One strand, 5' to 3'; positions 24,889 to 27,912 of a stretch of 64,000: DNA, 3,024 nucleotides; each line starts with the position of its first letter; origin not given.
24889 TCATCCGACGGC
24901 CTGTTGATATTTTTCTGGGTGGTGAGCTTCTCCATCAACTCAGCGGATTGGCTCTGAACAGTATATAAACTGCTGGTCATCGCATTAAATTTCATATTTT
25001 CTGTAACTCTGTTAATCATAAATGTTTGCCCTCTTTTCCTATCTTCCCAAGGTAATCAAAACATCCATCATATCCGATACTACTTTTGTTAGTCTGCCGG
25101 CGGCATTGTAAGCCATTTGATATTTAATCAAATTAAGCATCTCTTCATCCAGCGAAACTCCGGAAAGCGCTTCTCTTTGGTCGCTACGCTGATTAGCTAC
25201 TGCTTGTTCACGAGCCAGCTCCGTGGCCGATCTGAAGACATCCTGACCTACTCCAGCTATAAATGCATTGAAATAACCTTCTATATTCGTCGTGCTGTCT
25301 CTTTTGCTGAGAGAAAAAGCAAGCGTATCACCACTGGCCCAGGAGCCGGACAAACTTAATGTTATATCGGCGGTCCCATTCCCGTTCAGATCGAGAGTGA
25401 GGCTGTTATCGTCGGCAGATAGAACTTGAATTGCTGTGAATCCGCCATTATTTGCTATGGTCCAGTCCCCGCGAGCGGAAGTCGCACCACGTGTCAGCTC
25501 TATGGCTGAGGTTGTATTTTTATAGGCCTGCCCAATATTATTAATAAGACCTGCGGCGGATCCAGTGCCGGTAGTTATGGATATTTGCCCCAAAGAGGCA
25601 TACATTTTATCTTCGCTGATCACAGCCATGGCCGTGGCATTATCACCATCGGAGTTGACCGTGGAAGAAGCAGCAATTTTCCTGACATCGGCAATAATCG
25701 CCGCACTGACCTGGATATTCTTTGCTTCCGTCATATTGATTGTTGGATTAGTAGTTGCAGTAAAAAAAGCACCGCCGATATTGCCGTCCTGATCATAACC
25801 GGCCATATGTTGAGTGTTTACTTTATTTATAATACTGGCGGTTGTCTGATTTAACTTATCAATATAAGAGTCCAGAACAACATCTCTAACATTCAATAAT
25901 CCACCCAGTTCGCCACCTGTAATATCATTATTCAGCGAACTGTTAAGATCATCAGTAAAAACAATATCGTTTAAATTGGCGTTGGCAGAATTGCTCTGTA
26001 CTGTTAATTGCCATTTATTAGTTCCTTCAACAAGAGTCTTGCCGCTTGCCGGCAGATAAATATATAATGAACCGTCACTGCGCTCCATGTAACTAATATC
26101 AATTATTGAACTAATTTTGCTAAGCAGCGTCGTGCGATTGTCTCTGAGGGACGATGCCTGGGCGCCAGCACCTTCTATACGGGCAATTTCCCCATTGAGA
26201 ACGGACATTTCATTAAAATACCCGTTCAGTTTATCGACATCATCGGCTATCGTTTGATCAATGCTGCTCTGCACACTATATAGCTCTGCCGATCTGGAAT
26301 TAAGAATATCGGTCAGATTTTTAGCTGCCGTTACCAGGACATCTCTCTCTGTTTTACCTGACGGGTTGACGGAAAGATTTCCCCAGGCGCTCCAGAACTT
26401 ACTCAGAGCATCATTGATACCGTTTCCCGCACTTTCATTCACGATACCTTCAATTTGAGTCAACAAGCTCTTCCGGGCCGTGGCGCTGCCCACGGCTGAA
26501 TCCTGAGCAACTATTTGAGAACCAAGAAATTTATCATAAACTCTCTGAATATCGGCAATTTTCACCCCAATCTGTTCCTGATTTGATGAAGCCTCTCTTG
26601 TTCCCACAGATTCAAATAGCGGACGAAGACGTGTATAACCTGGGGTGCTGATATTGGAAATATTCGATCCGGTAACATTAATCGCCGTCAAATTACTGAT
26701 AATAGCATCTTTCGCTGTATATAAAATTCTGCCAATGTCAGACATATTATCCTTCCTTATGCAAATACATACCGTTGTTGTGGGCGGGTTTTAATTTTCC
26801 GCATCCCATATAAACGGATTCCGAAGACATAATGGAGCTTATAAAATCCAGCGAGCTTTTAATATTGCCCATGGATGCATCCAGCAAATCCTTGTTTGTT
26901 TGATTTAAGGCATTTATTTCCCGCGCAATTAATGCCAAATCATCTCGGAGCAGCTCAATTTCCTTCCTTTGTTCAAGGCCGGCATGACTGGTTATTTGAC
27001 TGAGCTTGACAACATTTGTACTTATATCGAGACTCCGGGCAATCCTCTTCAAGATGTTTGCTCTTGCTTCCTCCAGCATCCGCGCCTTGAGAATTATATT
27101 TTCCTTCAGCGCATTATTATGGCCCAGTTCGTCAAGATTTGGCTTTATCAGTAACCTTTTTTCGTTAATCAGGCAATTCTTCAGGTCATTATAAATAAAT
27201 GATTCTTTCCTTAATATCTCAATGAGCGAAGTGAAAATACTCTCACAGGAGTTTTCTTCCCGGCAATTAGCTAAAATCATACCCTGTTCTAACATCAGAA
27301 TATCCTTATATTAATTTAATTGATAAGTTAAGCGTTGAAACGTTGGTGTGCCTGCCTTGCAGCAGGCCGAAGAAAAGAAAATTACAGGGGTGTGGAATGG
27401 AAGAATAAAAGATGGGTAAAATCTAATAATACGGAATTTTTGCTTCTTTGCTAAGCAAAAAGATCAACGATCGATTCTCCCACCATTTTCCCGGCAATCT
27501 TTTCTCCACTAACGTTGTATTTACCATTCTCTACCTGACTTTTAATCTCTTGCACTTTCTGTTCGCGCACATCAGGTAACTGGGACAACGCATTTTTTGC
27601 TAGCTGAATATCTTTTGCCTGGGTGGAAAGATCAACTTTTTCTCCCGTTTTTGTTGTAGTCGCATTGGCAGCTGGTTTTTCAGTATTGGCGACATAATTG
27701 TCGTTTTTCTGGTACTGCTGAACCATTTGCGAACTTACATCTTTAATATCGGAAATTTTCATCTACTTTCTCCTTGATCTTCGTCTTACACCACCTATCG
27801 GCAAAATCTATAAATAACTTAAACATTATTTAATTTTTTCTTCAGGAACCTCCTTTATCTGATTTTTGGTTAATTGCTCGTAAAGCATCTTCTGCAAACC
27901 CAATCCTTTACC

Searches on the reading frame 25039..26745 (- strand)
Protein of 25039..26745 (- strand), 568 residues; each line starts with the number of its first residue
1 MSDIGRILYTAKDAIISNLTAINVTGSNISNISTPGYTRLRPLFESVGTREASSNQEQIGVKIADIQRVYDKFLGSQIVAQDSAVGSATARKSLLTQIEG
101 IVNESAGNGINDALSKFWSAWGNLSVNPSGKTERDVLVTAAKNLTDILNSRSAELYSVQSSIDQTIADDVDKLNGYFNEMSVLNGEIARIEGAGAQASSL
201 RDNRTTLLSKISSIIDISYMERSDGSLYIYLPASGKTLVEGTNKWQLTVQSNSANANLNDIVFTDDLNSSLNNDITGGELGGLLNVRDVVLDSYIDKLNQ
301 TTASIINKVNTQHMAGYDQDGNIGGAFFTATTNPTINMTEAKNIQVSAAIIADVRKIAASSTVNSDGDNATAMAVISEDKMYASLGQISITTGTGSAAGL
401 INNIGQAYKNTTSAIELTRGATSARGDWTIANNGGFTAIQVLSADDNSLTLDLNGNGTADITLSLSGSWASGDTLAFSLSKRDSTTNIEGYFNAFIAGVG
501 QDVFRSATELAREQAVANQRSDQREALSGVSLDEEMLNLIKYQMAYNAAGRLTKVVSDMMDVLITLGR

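Call 7: search_protein_families(library=pfam, proteins=[window:25039-26745:-], max_evalue=0.001)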
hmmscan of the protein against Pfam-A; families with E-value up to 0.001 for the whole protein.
window:25039-26745:- (568 aa): 3 families
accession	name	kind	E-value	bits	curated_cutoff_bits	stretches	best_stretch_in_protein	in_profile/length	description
PF22638.1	FlgK_D1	-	2.1e-55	188.3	28.6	1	95-328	1-233/233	Flagellar hook-associated protein FlgK helical domain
PF06429.18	Flg_bbr_C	-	1e-06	28.6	23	1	528-566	8-46/46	Flagellar basal body rod FlgEFG protein C-terminal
PF00460.25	Flg_bb_rod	-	7.8e-06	26.2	20.7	1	8-38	1-31/31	Flagella basal body rod protein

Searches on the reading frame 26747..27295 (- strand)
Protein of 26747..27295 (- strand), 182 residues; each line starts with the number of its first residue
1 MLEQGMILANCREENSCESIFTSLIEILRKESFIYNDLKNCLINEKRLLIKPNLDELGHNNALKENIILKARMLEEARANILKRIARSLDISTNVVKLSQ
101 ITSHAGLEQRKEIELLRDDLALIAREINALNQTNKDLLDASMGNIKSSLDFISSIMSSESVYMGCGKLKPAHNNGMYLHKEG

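Call 7: search_protein_families(library=pfam, proteins=[window:26747-27295:-], max_evalue=0.001)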
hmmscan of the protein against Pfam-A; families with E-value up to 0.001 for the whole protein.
window:26747-27295:- (182 aa): 1 family
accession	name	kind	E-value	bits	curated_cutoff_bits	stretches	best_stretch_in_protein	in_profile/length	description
PF05130.17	FlgN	-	4.2e-21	76.3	30.5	1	22-168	4-145/147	FlgN protein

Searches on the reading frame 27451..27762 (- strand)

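Call 7: search_protein_families(library=pfam, proteins=[window:27451-27762:-], max_evalue=0.001)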
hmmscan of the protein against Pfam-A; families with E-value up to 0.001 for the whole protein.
window:27451-27762:- (103 aa): 1 family
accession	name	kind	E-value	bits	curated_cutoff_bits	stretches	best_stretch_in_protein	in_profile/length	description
PF04316.19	FlgM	-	2.2e-20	73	25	1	42-94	2-54/55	Anti-sigma-28 factor, FlgM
